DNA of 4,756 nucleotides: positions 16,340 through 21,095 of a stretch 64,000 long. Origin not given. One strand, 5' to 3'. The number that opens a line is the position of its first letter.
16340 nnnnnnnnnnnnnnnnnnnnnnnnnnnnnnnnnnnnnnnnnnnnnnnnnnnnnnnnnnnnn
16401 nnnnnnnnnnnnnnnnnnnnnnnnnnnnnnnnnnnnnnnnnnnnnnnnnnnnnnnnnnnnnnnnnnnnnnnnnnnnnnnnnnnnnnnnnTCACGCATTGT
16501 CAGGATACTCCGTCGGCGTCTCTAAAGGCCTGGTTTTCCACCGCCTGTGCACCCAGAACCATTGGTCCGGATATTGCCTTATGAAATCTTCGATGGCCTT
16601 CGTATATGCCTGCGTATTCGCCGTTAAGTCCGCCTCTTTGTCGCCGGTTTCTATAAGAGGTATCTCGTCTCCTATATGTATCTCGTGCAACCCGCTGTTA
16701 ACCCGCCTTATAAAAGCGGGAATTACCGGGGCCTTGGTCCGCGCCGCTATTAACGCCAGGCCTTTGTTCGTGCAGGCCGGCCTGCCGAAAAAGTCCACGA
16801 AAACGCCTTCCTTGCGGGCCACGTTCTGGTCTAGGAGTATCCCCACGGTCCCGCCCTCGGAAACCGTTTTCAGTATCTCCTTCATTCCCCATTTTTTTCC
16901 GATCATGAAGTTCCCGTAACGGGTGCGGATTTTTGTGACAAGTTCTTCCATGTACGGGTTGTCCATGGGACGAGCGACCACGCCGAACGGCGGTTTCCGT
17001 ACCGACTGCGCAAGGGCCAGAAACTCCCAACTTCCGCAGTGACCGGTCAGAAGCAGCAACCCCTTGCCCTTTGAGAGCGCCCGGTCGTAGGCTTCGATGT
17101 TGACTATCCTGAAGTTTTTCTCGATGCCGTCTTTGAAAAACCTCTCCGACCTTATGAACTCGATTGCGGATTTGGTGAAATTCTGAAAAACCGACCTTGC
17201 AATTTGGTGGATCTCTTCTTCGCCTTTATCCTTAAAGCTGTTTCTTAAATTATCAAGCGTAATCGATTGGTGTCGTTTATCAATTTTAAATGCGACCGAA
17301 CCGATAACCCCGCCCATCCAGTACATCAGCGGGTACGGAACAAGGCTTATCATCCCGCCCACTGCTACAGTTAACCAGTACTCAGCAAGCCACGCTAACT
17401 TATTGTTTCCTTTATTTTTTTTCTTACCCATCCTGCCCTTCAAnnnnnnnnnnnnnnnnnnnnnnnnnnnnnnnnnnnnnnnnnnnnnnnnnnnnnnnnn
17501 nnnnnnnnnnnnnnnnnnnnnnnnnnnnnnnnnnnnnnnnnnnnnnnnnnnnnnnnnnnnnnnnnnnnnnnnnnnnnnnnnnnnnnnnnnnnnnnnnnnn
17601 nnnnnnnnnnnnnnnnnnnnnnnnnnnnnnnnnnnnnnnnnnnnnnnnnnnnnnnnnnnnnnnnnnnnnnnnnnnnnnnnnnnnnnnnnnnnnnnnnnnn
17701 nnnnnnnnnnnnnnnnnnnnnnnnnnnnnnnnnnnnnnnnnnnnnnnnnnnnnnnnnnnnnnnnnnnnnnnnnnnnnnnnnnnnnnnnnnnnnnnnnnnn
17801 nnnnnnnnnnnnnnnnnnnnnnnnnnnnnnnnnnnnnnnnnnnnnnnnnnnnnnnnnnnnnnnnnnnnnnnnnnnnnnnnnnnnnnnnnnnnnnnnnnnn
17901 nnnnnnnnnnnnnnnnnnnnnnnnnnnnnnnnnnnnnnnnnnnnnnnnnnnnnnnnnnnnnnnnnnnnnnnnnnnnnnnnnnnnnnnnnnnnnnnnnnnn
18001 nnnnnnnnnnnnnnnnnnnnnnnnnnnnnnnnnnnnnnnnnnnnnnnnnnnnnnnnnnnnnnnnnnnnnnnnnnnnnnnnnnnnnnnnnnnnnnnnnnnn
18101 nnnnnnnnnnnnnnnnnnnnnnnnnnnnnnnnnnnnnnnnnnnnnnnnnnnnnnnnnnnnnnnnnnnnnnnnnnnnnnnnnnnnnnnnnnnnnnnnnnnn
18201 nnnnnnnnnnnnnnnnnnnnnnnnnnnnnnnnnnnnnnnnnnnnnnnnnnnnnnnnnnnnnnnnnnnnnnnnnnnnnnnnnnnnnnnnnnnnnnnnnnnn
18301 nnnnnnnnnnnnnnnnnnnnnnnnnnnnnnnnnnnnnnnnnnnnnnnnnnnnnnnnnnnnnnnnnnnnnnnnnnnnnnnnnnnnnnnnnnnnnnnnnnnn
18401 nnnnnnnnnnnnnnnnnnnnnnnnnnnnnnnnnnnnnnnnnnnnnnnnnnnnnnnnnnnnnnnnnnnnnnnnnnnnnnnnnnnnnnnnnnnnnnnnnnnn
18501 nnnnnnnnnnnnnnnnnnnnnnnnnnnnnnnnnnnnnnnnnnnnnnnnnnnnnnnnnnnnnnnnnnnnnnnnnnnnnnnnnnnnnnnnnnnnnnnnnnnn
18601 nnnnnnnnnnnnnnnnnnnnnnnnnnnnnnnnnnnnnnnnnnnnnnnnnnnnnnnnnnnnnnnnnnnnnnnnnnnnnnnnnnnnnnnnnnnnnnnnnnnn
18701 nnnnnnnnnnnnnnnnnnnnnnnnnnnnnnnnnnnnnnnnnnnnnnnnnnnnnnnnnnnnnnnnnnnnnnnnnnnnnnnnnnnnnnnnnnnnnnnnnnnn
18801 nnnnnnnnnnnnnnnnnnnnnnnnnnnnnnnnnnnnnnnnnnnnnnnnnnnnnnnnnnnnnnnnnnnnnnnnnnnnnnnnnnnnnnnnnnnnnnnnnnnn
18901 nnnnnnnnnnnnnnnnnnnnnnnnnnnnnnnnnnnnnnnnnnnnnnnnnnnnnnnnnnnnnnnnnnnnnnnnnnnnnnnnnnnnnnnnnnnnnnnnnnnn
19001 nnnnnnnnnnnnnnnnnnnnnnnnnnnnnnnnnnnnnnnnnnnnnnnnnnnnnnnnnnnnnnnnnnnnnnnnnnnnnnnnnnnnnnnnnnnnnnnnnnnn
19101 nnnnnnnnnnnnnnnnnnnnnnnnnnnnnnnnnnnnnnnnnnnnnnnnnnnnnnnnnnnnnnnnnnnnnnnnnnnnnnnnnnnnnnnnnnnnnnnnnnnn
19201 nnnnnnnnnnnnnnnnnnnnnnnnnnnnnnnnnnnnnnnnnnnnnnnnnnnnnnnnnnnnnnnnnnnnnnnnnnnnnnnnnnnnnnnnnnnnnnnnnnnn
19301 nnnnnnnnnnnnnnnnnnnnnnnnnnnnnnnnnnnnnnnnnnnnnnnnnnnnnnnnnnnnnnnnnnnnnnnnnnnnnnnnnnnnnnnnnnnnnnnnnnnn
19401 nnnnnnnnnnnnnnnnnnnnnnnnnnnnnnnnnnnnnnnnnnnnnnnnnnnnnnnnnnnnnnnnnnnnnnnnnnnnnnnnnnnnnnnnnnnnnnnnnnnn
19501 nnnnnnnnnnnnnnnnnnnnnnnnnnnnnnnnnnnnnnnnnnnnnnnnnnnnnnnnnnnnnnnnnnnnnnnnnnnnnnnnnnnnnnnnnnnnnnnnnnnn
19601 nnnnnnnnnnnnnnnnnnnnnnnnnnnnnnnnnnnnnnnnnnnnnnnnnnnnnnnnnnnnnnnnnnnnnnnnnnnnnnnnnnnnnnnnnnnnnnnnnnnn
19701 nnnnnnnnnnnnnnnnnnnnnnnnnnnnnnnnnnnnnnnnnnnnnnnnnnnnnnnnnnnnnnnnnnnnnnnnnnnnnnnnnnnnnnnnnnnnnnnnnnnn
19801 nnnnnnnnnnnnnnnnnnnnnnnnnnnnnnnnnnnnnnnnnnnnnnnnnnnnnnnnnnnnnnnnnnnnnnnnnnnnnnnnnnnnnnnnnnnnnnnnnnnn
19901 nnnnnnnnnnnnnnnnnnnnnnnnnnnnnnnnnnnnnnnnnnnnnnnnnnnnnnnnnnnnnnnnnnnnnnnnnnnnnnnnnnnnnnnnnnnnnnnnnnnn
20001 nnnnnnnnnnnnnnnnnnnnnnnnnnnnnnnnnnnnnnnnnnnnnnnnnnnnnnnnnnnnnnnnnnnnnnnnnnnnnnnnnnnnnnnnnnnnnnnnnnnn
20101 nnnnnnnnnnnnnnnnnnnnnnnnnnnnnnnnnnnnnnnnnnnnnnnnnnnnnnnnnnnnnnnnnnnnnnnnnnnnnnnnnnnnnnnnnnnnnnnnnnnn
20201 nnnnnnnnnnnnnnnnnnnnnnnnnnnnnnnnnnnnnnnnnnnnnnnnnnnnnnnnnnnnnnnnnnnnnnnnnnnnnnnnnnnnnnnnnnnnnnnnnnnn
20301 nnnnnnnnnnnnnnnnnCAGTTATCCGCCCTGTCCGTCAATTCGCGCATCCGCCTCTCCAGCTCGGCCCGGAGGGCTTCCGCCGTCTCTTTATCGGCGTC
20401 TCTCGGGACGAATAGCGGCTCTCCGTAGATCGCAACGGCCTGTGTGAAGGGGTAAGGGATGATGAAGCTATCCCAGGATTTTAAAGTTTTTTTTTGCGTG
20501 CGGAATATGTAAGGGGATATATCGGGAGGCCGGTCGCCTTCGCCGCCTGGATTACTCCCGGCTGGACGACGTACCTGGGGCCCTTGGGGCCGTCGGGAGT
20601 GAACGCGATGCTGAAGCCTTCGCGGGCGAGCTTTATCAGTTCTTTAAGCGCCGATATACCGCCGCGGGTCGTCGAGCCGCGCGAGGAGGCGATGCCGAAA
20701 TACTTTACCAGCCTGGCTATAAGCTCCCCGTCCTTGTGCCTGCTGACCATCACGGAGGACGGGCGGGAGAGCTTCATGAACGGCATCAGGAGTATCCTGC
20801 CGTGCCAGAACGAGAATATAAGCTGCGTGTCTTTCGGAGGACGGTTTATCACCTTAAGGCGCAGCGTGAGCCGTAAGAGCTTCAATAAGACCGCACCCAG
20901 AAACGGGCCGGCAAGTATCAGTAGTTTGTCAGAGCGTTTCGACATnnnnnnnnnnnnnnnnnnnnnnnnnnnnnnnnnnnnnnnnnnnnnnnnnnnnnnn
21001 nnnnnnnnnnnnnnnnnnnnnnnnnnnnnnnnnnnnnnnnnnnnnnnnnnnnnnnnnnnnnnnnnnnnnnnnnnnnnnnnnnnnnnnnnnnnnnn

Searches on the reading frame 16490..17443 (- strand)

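Call 35: search_protein_families(library=pfam, proteins=[window:16490-17443:-], max_evalue=0.0001)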
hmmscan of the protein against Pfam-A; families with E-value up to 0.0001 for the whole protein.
window:16490-17443:- (317 aa): 1 family
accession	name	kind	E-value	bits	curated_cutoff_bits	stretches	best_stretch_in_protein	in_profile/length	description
PF03279.18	Lip_A_acyltrans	-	5.7e-59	200.2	22.3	1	15-304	7-295/295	Bacterial lipid A biosynthesis acyltransferase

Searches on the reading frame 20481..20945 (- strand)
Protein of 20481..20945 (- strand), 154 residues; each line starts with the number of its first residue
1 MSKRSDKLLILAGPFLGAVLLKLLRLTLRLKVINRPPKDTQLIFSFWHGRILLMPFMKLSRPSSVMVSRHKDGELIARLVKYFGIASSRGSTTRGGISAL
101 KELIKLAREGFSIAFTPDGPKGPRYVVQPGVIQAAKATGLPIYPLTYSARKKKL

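Call 34: search_protein_families(library=pfam, proteins=[window:20481-20945:-], max_evalue=0.0001)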
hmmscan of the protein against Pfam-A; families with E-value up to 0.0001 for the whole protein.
window:20481-20945:- (154 aa): 1 family
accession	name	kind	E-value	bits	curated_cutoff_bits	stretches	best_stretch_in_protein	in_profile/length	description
PF04028.18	DUF374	-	6.4e-27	93.4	26.8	1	60-124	5-69/69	Domain of unknown function (DUF374)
